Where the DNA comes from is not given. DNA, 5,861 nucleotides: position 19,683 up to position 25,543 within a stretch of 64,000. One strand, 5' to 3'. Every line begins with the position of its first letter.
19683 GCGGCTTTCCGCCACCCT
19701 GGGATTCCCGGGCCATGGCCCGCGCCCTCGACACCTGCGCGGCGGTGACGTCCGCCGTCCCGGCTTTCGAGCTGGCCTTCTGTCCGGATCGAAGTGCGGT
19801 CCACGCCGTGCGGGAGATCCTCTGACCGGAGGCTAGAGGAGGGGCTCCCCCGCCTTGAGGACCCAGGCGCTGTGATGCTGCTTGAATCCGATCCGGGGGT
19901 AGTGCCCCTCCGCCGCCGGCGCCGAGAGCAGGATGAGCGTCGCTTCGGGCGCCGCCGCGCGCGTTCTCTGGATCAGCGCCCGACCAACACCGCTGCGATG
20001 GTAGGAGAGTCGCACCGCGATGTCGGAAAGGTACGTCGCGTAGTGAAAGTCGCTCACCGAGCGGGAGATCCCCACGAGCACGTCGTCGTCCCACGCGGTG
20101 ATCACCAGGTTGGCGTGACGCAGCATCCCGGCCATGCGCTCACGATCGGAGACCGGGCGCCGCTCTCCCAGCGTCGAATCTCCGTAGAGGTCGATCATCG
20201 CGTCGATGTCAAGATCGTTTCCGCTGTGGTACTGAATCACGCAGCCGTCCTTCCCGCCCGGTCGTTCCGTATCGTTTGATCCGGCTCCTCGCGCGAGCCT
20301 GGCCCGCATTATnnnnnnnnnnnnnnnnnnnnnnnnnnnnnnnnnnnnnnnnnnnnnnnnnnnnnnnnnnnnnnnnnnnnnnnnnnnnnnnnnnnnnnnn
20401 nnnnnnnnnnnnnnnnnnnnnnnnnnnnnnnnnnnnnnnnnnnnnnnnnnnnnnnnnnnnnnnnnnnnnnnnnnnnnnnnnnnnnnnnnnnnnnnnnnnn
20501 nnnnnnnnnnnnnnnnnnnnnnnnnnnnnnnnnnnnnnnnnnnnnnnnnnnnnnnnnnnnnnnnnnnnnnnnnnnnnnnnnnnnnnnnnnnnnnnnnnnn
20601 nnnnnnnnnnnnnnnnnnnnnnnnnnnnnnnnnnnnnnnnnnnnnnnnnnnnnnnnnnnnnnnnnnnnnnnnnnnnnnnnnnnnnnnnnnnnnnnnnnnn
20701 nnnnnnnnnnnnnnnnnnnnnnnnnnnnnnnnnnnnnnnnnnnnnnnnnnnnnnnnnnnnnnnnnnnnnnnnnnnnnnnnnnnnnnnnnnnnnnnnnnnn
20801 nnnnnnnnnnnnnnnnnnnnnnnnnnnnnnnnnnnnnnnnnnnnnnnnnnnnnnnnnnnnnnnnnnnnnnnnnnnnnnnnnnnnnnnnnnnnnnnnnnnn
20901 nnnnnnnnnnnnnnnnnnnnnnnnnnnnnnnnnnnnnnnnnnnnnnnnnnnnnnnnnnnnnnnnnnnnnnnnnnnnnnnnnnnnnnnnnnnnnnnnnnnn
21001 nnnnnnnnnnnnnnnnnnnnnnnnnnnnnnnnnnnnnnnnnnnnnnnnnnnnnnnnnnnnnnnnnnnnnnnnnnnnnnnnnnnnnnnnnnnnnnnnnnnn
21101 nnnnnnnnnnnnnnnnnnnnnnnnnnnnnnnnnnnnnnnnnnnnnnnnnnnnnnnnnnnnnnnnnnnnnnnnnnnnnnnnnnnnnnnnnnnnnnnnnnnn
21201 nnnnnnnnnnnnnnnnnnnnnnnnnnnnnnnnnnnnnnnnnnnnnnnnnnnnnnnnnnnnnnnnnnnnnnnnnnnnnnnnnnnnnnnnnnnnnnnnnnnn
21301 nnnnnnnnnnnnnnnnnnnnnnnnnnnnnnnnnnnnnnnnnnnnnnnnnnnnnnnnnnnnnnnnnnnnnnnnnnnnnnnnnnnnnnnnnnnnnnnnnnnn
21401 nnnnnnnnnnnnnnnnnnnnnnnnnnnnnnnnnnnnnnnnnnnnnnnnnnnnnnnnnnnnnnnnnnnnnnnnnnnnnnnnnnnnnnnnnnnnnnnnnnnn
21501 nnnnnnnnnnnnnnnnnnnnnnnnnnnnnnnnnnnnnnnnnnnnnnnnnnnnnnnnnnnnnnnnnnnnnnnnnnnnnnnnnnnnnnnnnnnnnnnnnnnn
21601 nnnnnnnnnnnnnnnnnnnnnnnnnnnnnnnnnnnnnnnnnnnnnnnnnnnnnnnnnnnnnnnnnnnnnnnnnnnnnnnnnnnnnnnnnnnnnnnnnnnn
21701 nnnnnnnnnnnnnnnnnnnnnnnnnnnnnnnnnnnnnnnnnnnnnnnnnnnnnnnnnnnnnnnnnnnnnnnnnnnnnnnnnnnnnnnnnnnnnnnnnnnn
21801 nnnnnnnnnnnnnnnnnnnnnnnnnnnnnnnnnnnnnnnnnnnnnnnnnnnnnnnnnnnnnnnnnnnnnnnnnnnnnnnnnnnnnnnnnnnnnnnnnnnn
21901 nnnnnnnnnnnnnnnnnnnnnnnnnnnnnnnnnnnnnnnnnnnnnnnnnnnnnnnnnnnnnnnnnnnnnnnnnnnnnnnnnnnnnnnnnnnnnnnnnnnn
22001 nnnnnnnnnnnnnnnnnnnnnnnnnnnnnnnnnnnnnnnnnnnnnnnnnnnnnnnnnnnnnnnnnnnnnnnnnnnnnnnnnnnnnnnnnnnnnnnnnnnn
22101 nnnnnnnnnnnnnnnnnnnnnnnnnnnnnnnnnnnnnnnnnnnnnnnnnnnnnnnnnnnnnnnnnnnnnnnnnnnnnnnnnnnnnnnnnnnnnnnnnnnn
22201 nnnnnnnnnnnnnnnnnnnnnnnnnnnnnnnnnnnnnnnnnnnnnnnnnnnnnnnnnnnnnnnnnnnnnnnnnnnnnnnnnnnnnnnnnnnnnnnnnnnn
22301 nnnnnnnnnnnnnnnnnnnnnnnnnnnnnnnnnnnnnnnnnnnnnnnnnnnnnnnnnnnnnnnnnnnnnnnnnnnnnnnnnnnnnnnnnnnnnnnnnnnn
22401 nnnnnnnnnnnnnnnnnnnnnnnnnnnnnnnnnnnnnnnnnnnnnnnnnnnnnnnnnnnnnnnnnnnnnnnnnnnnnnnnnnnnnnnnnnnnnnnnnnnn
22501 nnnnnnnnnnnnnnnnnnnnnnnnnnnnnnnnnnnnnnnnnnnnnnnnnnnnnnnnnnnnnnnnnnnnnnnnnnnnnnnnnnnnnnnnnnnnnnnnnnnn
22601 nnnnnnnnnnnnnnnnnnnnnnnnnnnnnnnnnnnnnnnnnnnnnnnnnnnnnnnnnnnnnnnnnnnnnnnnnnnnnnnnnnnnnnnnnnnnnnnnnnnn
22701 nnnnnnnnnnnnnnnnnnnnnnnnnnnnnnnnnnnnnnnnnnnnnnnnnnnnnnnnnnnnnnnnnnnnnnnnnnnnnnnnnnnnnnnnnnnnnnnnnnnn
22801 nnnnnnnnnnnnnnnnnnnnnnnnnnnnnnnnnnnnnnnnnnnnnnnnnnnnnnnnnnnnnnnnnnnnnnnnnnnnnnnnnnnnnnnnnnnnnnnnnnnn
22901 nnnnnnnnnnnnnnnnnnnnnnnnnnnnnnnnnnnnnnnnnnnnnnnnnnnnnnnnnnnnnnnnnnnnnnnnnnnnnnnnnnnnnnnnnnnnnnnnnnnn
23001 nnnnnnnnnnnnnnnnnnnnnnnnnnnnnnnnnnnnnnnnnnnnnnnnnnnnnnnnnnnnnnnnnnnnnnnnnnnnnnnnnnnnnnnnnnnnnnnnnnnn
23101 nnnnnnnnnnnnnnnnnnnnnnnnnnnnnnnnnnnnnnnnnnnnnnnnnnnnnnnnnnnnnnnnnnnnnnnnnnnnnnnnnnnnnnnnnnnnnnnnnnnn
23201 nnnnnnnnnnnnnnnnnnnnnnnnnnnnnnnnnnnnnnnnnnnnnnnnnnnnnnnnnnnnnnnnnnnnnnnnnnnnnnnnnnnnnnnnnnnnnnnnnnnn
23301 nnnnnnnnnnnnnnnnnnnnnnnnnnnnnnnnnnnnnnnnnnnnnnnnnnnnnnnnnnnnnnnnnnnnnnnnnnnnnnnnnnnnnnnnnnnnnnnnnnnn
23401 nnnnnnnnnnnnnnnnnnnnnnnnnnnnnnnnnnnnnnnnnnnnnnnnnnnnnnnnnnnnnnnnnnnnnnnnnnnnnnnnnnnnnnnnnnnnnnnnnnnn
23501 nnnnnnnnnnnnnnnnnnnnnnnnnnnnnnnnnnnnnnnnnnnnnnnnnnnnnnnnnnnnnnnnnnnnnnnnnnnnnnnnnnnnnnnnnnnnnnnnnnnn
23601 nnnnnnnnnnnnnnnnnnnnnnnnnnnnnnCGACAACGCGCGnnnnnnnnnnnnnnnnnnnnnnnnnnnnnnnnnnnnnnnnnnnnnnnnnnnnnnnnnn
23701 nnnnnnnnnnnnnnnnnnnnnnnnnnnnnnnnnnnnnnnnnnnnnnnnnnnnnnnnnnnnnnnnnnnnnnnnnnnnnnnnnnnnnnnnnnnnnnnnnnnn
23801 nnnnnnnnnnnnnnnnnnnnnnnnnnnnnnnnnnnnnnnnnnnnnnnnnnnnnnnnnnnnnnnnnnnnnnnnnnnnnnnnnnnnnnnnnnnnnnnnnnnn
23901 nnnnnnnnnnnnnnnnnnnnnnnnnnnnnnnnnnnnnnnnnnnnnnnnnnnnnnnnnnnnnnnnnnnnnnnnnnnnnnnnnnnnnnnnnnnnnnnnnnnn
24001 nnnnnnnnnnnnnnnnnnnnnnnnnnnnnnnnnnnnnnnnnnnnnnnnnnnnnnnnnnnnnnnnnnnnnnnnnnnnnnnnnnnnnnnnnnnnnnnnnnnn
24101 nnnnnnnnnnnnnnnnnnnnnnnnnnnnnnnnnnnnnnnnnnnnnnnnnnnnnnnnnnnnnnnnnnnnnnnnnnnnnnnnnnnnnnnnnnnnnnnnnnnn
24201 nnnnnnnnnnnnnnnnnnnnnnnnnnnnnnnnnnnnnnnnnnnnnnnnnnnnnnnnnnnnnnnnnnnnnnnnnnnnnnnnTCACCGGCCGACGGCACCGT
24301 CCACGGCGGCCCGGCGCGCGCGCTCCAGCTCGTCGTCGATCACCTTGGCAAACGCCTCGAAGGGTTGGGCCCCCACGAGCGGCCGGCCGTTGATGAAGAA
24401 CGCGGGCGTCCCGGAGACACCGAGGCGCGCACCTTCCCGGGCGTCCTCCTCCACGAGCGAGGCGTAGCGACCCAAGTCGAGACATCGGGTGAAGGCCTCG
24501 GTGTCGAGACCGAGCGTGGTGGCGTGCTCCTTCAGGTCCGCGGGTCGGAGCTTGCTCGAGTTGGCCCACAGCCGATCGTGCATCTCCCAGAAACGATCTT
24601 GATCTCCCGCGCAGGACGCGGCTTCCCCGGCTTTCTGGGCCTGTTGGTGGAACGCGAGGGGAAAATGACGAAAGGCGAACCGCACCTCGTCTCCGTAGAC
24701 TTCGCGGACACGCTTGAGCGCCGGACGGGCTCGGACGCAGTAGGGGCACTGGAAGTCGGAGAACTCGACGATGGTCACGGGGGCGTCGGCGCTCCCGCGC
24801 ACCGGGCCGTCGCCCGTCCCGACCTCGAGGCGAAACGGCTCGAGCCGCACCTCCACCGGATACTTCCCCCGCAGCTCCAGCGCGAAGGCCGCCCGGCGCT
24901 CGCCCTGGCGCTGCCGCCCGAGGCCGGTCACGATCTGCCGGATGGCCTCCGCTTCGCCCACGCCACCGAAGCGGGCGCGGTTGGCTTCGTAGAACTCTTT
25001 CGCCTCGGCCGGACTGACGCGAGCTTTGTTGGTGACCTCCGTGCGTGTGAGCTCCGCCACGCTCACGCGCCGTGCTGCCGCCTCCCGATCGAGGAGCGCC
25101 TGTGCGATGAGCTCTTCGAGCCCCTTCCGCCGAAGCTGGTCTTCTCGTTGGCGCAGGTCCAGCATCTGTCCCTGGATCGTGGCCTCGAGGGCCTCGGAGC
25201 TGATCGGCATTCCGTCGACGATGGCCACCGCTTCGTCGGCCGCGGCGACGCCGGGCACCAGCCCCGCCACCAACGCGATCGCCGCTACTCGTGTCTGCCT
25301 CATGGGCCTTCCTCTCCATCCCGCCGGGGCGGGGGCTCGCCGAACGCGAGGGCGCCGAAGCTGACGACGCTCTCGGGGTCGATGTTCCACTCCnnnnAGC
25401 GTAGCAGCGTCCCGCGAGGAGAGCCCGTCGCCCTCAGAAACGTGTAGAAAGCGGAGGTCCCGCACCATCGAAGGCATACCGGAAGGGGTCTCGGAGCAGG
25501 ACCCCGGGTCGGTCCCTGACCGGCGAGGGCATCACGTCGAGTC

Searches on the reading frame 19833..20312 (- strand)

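Call 44: search_protein_families(library=pfam, proteins=[window:19833-20312:-])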
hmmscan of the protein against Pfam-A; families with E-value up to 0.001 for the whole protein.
window:19833-20312:- (159 aa): 4 families
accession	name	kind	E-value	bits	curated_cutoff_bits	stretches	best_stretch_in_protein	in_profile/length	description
PF13673.13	Acetyltransf_10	-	1.4e-09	38.4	23.6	1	56-147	18-111/128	Acetyltransferase (GNAT) domain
PF13508.13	Acetyltransf_7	-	2.1e-08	34.8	27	1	70-145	5-84/84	Acetyltransferase (GNAT) domain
PF00583.31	Acetyltransf_1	-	3.6e-07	30.9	20.7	1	38-142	3-115/116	Acetyltransferase (GNAT) family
PF12568.14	PanZ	-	0.00091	19.1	22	1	64-131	35-100/128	Acetyltransferase (GNAT) domain, PanZ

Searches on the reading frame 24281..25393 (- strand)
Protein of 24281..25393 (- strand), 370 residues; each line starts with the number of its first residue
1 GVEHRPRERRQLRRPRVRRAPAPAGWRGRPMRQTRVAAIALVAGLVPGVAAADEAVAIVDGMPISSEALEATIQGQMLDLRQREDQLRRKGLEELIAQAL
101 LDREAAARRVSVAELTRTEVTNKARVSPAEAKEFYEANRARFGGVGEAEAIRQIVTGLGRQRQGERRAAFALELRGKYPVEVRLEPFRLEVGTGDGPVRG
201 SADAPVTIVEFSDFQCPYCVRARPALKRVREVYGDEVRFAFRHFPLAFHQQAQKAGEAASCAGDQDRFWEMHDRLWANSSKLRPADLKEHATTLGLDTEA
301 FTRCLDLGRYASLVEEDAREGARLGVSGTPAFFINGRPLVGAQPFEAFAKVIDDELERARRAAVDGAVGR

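Call 13: search_protein_families(library=pfam, proteins=[window:24281-25393:-])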
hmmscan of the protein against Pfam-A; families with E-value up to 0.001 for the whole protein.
window:24281-25393:- (370 aa): 4 families
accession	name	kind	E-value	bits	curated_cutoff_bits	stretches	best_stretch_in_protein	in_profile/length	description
PF13462.12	Thioredoxin_4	-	1.4e-29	103.9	23.2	1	194-354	3-165/165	Thioredoxin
PF01323.26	DSBA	-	3.3e-28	99.2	25.6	1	207-352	1-190/191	DSBA-like thioredoxin domain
PF13098.12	Thioredoxin_2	-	2.4e-06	28.2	27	1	207-351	8-103/104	Thioredoxin-like domain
PF13624.11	SurA_N_3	-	3.3e-05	24.2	27.2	1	49-113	34-109/162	SurA-like N-terminal domain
